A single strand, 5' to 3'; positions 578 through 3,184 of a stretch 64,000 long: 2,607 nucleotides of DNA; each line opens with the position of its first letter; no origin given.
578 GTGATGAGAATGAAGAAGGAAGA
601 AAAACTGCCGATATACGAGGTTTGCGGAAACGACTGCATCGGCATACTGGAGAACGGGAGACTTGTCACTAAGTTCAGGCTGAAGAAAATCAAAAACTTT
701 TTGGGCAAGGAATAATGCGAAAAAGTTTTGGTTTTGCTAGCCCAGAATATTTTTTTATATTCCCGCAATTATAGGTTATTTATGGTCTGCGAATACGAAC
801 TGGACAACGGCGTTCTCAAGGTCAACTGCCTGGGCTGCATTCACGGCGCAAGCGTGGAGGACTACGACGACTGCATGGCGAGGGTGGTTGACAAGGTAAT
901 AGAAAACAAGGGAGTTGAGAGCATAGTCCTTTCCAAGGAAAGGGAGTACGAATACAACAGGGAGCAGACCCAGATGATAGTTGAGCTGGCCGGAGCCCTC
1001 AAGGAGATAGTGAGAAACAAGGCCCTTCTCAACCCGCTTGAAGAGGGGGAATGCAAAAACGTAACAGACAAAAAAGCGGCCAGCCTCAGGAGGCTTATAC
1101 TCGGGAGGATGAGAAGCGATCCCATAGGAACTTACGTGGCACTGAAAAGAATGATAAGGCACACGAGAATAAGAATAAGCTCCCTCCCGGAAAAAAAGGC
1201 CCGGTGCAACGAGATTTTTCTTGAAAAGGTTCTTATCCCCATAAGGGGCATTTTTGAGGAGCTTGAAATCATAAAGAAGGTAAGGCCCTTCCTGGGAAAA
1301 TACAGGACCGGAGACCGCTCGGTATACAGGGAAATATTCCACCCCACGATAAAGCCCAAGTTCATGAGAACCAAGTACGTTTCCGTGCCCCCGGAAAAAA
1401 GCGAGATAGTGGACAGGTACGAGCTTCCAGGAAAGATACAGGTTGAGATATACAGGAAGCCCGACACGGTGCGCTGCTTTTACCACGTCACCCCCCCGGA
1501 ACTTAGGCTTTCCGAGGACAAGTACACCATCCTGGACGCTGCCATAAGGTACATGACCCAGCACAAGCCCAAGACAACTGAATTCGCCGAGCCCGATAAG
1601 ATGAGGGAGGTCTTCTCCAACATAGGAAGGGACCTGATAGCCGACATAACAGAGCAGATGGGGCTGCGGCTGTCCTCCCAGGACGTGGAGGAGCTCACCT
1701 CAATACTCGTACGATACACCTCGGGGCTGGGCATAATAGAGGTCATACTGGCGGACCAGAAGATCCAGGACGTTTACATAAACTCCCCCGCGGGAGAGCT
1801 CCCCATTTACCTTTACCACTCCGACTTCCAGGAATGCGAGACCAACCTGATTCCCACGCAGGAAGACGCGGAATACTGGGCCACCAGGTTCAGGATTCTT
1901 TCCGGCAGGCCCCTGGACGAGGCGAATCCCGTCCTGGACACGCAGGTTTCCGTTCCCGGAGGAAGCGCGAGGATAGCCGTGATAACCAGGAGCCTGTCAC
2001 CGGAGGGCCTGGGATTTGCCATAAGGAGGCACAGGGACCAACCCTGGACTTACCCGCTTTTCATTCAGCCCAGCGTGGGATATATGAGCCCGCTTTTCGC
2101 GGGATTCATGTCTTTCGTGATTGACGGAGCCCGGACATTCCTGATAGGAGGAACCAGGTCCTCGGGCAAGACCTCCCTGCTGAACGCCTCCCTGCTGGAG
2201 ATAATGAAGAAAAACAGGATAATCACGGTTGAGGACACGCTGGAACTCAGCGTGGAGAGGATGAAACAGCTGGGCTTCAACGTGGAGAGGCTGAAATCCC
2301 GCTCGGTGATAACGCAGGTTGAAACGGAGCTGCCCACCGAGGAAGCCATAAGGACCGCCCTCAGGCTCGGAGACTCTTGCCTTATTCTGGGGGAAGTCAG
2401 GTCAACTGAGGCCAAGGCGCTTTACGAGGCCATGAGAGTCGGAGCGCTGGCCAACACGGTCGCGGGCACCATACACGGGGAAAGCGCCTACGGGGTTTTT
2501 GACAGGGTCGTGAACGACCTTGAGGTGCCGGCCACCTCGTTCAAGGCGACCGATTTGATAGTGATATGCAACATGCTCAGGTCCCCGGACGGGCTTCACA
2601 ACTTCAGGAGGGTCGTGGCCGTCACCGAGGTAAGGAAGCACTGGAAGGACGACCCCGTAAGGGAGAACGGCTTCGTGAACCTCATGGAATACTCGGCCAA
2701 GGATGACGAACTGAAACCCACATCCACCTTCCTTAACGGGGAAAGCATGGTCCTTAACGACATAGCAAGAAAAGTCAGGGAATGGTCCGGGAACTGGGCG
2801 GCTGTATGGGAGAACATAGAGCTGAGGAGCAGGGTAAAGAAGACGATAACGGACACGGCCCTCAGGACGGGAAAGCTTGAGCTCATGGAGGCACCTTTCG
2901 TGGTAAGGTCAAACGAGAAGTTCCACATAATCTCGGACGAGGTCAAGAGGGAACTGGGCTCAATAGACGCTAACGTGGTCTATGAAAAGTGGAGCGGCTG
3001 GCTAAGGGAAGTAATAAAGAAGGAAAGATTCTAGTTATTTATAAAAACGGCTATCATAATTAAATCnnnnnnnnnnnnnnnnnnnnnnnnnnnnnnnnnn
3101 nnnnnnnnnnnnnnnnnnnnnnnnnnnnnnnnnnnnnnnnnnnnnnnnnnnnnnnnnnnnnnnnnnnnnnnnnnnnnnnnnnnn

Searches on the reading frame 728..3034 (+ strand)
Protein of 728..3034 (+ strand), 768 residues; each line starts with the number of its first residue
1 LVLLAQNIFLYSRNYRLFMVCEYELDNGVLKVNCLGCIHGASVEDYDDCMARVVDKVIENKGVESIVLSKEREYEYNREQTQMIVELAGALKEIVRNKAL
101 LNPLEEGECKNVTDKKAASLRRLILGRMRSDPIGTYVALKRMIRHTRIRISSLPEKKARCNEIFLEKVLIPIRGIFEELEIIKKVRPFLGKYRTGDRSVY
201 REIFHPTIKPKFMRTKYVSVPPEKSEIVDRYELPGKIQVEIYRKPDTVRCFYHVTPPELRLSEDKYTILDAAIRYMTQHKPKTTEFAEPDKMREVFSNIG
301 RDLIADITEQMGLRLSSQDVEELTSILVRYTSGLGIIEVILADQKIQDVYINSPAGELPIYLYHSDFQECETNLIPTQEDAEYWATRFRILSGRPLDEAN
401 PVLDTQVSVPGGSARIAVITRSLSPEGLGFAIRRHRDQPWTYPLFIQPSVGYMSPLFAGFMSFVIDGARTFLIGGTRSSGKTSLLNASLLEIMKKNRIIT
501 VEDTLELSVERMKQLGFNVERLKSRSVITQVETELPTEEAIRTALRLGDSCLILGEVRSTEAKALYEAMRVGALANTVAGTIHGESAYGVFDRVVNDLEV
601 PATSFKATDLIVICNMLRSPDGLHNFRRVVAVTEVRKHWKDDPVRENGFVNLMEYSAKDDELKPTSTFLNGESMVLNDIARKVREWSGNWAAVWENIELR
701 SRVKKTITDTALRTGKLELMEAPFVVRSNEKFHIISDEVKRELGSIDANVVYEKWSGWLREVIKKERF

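Call 9: search_protein_families(library=pfam, proteins=[window:728-3034:+], max_evalue=0.01)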
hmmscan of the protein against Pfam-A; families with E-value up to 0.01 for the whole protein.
window:728-3034:+ (768 aa): 2 families
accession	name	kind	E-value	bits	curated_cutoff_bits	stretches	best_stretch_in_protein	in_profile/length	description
PF00437.27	T2SSE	-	7.4e-17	61.5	24.9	1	466-613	140-273/370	Type II/IV secretion system protein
PF13191.12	AAA_16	-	0.0024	18.8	32.6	1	469-570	25-121/167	AAA ATPase domain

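Call 10: search_protein_families(library=ncbifam, proteins=[window:728-3034:+], max_evalue=0.01)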
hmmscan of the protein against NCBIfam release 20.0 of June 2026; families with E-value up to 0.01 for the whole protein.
window:728-3034:+ (768 aa): 13 families
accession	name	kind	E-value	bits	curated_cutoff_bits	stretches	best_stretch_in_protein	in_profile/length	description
NF058587.1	archaellum_moto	equivalog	2.1e-39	135.7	550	1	231-710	34-502/527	archaellum flagellar ATPase motor FlaI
TIGR03819.1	heli_sec_ATPase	hypoth_equivalog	1.6e-32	113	373.15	1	303-594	21-297/340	TadA family conjugal transfer-associated ATPase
NF053672.1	bindosome_BasE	exception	4.1e-18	65.4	1000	1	223-634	36-429/512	bindosome assembly system ATPase subunit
TIGR02788.1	VirB11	equivalog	4.4e-18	65.4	249.95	1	458-596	134-264/308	P-type DNA transfer ATPase VirB11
TIGR02782.1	TrbB_P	equivalog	4.5e-13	49.1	304.55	1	340-603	17-261/303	P-type conjugative transfer ATPase TrbB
NF010475.0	PRK13900.1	equivalog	2.9e-12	46.3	389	1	460-586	152-271/333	type IV secretion system ATPase VirB11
NF041000.1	ATPase_ComGA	equivalog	2.7e-11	43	300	1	471-611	131-258/267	competence type IV pilus ATPase ComGA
NF010425.0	PRK13851.1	equivalog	7.9e-11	41.4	461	1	459-641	153-327/344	type IV secretion system protein VirB11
NF010469.0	PRK13894.1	subfamily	5.2e-09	35.9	508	1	391-594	77-264/320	conjugal transfer ATPase TrbB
TIGR01420.1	pilT_fam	subfamily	1.6e-06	27.6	319.1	1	472-596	126-241/343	PilT/PilU family type 4a pilus ATPase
TIGR02533.1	type_II_gspE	equivalog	4.1e-06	25.7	630.25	1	466-595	241-357/486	type II secretion system ATPase GspE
NF010407.0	PRK13833.1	subfamily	1.8e-05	24.3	499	1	453-594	129-259/323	conjugal transfer protein TrbB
NF011556.0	PRK14981.2-2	equivalog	0.00075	19.4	182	1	49-100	23-72/124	DNA-directed RNA polymerase subunit F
